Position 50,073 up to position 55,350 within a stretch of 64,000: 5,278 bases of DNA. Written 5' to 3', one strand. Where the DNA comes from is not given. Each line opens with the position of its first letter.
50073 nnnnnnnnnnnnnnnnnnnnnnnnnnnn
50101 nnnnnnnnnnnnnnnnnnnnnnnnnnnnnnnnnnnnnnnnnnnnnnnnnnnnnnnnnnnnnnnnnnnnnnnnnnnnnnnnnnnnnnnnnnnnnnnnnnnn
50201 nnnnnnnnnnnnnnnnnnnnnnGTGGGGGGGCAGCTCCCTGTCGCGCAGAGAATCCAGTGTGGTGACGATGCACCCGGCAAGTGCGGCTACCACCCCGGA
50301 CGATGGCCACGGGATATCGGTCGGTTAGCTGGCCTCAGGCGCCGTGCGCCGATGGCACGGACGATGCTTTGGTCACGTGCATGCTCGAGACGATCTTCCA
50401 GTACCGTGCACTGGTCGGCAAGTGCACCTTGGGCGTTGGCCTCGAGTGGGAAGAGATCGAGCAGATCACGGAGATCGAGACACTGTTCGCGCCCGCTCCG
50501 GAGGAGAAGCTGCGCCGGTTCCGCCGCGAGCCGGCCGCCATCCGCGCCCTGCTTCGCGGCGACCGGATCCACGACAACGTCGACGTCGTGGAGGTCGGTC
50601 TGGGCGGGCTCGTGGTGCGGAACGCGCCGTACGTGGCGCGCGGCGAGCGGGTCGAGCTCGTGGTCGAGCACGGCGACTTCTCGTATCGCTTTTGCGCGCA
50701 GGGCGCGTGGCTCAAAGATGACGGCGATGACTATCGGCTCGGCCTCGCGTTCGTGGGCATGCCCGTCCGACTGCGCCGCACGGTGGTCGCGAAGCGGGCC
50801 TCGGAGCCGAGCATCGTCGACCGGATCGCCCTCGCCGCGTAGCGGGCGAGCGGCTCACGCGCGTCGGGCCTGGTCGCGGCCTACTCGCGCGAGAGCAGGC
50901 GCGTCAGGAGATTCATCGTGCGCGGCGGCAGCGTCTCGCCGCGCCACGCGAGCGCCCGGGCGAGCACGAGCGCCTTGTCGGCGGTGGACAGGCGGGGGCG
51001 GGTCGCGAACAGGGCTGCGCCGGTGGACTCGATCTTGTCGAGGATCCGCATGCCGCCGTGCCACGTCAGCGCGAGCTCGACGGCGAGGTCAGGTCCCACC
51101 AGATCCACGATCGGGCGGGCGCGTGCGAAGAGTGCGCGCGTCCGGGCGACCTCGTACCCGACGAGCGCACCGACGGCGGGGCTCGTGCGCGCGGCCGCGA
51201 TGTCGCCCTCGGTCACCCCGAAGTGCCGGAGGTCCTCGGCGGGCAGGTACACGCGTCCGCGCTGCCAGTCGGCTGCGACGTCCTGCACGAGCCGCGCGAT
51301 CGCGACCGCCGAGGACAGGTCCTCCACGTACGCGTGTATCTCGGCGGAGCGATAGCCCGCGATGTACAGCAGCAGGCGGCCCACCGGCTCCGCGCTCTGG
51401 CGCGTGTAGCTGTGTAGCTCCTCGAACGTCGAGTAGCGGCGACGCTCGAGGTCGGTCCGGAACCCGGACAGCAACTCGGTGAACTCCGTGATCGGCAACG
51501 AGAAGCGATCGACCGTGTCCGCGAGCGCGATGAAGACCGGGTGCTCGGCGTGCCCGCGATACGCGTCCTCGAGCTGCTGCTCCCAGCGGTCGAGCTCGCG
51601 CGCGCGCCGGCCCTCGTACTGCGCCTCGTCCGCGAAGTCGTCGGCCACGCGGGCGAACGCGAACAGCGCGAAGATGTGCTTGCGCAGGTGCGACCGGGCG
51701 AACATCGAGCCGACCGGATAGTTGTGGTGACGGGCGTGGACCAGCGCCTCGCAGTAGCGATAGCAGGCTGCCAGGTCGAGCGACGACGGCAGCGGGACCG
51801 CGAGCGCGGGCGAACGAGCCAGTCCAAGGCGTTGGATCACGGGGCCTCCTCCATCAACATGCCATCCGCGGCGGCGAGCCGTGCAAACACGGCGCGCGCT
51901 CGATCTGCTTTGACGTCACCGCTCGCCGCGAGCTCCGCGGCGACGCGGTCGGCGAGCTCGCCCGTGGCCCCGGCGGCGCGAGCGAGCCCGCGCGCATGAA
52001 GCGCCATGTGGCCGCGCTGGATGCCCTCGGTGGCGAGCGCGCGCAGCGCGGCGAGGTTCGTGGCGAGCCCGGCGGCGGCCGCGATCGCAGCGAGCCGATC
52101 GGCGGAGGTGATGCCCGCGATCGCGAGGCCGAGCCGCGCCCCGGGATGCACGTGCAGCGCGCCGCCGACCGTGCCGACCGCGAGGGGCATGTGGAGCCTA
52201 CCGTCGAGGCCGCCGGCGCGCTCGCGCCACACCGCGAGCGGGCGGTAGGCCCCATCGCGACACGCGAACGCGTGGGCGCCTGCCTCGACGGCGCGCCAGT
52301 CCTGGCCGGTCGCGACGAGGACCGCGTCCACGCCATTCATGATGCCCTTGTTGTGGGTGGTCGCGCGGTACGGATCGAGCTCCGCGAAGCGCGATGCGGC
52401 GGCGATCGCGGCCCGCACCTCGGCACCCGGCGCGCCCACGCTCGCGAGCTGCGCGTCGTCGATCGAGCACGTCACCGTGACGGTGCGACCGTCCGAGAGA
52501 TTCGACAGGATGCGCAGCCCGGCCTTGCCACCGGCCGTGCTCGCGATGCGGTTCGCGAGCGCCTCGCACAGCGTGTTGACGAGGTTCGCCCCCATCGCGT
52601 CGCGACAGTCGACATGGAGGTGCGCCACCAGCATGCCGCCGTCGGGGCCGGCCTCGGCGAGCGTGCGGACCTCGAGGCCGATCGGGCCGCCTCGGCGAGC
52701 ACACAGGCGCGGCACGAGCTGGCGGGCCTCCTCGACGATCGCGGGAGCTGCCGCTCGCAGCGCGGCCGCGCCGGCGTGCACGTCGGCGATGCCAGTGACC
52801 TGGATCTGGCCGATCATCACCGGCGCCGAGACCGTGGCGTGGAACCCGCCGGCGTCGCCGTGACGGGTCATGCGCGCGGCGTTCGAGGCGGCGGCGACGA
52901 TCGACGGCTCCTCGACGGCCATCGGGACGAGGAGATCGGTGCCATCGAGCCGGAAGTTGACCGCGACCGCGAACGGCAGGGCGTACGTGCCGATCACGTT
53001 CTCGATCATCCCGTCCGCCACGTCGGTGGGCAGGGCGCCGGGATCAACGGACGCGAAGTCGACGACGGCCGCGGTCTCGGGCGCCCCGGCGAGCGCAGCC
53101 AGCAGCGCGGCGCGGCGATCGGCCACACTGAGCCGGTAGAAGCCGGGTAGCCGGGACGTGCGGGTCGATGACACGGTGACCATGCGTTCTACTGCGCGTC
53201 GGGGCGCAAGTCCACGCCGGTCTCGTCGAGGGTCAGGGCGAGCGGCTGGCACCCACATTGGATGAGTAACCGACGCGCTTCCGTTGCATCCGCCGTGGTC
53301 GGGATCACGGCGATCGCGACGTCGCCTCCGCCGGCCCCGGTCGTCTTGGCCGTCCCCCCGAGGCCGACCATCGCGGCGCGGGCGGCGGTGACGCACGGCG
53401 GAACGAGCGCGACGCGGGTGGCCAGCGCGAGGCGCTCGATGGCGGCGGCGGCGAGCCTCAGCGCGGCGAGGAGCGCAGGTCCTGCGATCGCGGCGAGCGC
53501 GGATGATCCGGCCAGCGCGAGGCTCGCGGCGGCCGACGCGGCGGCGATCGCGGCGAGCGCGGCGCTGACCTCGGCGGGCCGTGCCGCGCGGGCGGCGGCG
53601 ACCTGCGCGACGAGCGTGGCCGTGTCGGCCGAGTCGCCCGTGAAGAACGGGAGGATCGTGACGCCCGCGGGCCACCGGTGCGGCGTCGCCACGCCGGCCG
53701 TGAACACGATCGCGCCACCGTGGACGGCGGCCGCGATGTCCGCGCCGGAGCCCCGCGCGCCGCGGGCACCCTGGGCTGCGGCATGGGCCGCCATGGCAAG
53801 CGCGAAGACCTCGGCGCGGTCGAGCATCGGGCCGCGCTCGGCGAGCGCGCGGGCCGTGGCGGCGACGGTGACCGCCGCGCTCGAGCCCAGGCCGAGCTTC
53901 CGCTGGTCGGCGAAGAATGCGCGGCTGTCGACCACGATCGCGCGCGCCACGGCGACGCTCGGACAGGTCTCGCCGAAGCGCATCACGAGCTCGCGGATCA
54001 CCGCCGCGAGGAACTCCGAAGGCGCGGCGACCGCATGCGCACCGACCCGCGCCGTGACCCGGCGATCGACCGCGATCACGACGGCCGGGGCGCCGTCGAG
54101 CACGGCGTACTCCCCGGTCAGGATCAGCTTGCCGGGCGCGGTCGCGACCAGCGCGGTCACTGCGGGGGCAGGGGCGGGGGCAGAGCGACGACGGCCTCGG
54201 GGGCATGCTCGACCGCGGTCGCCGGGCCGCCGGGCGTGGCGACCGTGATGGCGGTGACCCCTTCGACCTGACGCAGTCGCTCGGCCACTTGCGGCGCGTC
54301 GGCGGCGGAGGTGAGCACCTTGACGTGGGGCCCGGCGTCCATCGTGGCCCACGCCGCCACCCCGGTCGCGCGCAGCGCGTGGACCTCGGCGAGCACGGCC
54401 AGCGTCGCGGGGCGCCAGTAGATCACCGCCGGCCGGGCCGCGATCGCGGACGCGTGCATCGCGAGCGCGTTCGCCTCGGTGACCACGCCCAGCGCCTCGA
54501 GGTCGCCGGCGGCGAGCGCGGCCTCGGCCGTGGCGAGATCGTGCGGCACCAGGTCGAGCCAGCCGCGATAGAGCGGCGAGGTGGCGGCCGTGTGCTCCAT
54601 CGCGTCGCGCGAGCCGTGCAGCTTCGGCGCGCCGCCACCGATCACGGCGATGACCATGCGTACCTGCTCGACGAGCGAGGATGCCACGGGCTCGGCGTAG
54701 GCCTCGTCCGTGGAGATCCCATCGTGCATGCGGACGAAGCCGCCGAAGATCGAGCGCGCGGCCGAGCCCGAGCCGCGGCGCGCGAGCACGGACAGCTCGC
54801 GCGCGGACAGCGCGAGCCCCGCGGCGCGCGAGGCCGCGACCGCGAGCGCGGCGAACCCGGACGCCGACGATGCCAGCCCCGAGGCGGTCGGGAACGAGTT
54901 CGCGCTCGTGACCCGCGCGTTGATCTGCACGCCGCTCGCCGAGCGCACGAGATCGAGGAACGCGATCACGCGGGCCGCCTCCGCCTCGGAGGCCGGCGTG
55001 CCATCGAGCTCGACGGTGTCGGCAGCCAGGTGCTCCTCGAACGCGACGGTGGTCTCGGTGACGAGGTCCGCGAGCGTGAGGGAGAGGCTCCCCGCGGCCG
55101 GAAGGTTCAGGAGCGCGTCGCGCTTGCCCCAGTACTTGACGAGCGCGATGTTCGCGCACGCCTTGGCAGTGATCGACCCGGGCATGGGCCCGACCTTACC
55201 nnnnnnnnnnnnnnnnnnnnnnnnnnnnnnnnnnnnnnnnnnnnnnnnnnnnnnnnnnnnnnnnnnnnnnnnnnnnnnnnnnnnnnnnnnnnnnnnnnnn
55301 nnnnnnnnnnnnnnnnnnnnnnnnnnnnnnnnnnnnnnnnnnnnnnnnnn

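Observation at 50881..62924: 12-kb co-directional string: a TatT-type TRAP transporter packed directly against a mevalonate pathway, a UbiA prenyltransferase and a squalene/phytoene-synthase-like enzyme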

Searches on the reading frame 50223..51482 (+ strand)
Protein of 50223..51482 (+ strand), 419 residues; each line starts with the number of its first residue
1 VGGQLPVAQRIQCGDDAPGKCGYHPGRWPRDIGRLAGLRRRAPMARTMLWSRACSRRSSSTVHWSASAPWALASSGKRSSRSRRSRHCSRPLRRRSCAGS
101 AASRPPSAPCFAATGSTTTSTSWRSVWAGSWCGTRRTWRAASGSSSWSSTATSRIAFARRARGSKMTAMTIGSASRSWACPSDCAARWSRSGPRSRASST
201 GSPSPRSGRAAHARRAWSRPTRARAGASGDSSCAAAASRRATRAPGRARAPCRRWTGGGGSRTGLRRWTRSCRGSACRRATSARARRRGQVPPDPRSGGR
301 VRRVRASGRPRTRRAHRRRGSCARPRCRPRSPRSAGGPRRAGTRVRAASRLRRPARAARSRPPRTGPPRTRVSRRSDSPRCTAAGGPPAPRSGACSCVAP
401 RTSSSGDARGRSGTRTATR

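Call 6: search_protein_families(library=pfam, proteins=[window:50223-51482:+], max_evalue=0.01)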
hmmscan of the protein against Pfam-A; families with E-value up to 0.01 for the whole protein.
window:50223-51482:+ (419 aa): 0 families

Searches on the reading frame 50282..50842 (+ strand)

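Call 6: search_protein_families(library=pfam, proteins=[window:50282-50842:+], max_evalue=0.01)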
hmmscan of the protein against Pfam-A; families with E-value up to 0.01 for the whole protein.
window:50282-50842:+ (186 aa): 1 family
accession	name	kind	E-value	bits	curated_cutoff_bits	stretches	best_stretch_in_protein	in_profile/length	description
PF07238.19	PilZ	-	1.1e-05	26.2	22.5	1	77-169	2-97/102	PilZ domain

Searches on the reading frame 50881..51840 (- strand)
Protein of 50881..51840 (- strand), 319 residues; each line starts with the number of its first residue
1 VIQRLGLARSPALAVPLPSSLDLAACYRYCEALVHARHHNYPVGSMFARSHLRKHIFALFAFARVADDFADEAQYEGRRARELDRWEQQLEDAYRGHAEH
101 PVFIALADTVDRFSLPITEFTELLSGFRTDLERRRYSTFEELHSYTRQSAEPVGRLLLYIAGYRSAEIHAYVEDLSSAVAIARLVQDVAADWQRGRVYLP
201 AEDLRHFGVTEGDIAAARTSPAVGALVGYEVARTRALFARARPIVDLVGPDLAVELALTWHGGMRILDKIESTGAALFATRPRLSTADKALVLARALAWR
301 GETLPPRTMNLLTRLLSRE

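Call 5: search_protein_families(library=pfam, proteins=[window:50881-51840:-], max_evalue=0.01)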
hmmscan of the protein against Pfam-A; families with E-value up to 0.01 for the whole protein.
window:50881-51840:- (319 aa): 1 family
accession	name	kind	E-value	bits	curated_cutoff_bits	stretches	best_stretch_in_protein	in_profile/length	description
PF00494.24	SQS_PSY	-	3.2e-61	207.8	26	1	37-286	4-261/263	Squalene/phytoene synthase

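Call 7: search_protein_families(library=ncbifam, proteins=[window:50881-51840:-], max_evalue=0.001)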
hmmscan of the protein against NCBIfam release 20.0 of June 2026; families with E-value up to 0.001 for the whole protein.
window:50881-51840:- (319 aa): 5 families
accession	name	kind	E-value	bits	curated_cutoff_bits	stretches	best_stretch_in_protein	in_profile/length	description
TIGR03464.1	HpnC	equivalog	1.4e-77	260.8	250.45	1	36-297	4-266/267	squalene synthase HpnC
TIGR03465.1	HpnD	equivalog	1.2e-54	185.1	278.6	1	43-297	11-265/267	presqualene diphosphate synthase HpnD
NF045686.1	PhytoSynCyanob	equivalog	2.8e-39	135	550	1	22-296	16-303/310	15-cis-phytoene synthase CrtB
NF045921.1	PhytnSynCrtBRhod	equivalog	1.4e-25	90.4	500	1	29-299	9-278/307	15-cis-phytoene synthase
NF042419.1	Phyto_syn_CrtB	equivalog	9.9e-18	64.7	480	1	49-311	26-301/306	15-cis-phytoene synthase CrtB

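Call 76: search_solved_structures(query=window:50881-51840:-, max_evalue=0.00001)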
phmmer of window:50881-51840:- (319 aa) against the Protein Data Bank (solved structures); distinct sequences matched with E-value up to 0.00001: 10.
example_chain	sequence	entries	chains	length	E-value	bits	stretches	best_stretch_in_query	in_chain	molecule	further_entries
4hd1_A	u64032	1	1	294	8.9e-48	166.2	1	21-298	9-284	Squalene synthase HpnC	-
5iys_A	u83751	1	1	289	6.7e-21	77.9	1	27-223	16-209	Phytoene synthase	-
8is6_A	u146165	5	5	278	3.8e-19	72.2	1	21-220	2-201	CrtM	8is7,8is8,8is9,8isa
7vwt_A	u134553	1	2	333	5e-09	39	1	52-235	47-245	CqsB4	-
7vws_A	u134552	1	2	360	8.9e-08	34.8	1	52-236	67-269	LvqB4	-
3ae0_A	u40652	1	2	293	1.1e-06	31.3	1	26-211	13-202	Dehydrosqualene synthase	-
2zco_A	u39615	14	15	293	2.2e-06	30.3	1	26-211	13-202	Dehydrosqualene synthase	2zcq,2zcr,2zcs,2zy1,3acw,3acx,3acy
4f6v_A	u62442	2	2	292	2.4e-06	30.2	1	26-211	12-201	Dehydrosqualene synthase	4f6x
3vjd_A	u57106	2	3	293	2.9e-06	29.9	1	26-212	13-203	Dehydrosqualene synthase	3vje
4e9u_A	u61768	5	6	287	3e-06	29.8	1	27-211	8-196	Dehydrosqualene synthase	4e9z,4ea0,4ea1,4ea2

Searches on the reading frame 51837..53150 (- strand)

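Call 7: search_protein_families(library=ncbifam, proteins=[window:51837-53150:-], max_evalue=0.001)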
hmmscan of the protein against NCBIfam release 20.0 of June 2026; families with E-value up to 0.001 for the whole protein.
window:51837-53150:- (437 aa): 3 families
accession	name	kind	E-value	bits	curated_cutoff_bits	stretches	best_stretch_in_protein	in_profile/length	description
TIGR00532.1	HMG_CoA_R_NAD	equivalog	4.4e-101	339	259.95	1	2-386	25-395/395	hydroxymethylglutaryl-CoA reductase, degradative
TIGR00533.1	HMG_CoA_R_NADP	equivalog_domain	4.3e-10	39.1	441.8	2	267-384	290-400/402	hydroxymethylglutaryl-CoA reductase (NADPH)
TIGR00920.1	2A060605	subfamily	7.9e-06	24.3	778.35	1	44-112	520-586/887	hydroxymethylglutaryl-CoA reductase (NADPH)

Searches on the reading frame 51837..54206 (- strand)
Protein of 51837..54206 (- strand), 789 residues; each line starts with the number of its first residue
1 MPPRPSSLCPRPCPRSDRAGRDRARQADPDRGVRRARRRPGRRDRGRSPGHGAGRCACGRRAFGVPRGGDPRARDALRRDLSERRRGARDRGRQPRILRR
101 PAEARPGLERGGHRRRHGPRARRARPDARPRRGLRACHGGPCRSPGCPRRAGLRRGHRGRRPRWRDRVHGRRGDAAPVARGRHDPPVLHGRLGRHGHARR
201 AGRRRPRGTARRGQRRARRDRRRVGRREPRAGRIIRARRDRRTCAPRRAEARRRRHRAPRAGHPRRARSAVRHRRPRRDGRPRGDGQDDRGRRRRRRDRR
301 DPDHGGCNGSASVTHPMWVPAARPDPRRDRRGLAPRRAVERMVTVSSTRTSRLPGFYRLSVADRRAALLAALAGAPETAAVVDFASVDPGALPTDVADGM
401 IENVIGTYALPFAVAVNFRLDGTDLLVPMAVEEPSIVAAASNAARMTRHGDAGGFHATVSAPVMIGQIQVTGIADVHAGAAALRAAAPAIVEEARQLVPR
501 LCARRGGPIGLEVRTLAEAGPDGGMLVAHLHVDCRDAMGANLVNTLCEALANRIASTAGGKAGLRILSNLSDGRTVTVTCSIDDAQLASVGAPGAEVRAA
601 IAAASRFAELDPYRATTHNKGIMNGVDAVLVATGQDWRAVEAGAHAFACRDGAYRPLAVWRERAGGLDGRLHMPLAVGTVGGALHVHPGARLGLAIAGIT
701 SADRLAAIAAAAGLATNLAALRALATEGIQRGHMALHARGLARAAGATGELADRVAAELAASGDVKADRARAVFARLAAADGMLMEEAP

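Call 5: search_protein_families(library=pfam, proteins=[window:51837-54206:-], max_evalue=0.01)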
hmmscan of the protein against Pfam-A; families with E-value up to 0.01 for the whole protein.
window:51837-54206:- (789 aa): 1 family
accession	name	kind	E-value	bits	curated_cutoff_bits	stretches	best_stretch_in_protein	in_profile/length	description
PF00368.23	HMG-CoA_red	-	2.9e-92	309.9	27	1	382-738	15-368/368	Hydroxymethylglutaryl-coenzyme A reductase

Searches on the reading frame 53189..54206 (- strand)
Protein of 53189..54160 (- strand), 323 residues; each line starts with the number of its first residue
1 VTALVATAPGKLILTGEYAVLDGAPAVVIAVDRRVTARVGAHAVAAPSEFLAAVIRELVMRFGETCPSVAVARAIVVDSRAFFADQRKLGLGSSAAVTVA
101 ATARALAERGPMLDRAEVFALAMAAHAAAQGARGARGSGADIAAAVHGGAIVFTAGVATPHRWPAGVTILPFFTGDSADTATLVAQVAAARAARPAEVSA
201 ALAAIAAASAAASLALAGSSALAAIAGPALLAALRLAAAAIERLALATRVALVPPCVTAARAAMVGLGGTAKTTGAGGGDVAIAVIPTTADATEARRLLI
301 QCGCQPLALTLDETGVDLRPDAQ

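Call 7: search_protein_families(library=ncbifam, proteins=[window:53189-54206:-], max_evalue=0.001)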
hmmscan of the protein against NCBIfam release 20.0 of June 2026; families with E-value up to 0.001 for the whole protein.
window:53189-54206:- (339 aa): 0 families

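Call 98: search_solved_structures(query=window:53189-54160:-, max_evalue=0.01)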
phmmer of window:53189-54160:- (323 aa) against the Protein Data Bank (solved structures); distinct sequences matched with E-value up to 0.01: 10.
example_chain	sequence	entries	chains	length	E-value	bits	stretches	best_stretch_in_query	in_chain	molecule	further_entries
3k17_A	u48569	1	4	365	1.9e-11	47.5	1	76-155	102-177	Lin0012 protein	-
2r3v_A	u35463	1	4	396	4.7e-08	36.3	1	90-318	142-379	Mevalonate kinase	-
1kvk_A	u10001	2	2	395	3.3e-07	33.5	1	89-317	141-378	mevalonate kinase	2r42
6mde_A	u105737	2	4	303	6.9e-07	32.5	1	6-286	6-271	Mevalonate kinase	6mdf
8teb_A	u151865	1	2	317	8.4e-07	32.2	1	5-289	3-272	Mevalonate kinase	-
4hac_A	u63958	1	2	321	8.4e-07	32.2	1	6-286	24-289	Mevalonate kinase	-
8tfo_A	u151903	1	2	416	7.1e-06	29.2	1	108-288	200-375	Mevalonate kinase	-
2hfs_A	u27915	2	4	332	0.0011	21.9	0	90-199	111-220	Mevalonate kinase, putative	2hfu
1k47_A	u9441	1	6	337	0.0019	21.2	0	251-286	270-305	phosphomevalonate kinase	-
3gon_A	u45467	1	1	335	0.0022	21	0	251-286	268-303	Phosphomevalonate kinase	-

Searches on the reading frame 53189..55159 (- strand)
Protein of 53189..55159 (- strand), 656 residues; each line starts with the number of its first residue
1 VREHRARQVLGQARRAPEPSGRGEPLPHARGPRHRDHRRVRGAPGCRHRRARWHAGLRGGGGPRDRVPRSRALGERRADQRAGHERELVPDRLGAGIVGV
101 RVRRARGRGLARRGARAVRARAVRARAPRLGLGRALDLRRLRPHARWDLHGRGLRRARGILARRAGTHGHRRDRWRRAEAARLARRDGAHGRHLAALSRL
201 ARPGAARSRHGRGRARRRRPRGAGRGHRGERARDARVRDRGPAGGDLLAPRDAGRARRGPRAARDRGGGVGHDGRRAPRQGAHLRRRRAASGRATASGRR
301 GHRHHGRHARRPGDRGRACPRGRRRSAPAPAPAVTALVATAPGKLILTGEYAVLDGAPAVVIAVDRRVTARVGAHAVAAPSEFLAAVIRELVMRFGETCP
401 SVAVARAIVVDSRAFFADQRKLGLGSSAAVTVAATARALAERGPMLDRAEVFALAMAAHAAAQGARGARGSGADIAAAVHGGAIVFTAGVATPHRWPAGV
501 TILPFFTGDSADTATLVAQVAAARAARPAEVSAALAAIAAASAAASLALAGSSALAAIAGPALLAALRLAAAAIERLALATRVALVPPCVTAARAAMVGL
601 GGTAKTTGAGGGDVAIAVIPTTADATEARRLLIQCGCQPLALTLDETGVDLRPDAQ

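Call 5: search_protein_families(library=pfam, proteins=[window:53189-55159:-], max_evalue=0.01)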
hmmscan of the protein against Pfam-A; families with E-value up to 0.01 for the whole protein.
window:53189-55159:- (656 aa): 2 families
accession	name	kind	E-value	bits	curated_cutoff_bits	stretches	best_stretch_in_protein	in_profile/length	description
PF00288.32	GHMP_kinases_N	-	6.2e-07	30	22.3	1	420-482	28-87/87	GHMP kinases N terminal domain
PF08544.19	GHMP_kinases_C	-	0.00098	19.9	21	1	568-630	11-77/85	GHMP kinases C terminal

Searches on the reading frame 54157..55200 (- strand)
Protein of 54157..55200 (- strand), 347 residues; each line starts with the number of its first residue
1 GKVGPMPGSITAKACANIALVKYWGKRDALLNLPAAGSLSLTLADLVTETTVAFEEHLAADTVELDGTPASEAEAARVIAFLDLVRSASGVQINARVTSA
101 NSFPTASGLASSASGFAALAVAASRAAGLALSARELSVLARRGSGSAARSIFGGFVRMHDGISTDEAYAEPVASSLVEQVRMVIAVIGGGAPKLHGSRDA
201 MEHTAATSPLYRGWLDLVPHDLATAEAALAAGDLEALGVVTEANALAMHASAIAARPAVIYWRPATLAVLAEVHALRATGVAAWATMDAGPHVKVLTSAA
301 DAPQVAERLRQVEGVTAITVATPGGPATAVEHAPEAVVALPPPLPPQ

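Call 7: search_protein_families(library=ncbifam, proteins=[window:54157-55200:-], max_evalue=0.001)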
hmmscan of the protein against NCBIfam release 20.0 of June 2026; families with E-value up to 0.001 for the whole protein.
window:54157-55200:- (347 aa): 5 families
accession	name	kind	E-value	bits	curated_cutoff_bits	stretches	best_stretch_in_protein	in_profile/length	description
TIGR01240.1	mevDPdecarb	equivalog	2.2e-80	269.9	171.35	1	11-310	2-301/305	diphosphomevalonate decarboxylase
NF040704.1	IPP_alt_MvaD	equivalog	7.9e-60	202.6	475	1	11-332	3-318/323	phosphomevalonate decarboxylase MvaD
TIGR01920.1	Shik_kin_archae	equivalog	6.2e-05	22.5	126.85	1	45-151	22-126/266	shikimate kinase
TIGR00549.1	mevalon_kin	equivalog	0.00047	19.7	163.05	1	70-142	63-128/276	mevalonate kinase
TIGR00191.1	thrB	equivalog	0.00072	18.5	168.25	0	41-173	25-162/304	homoserine kinase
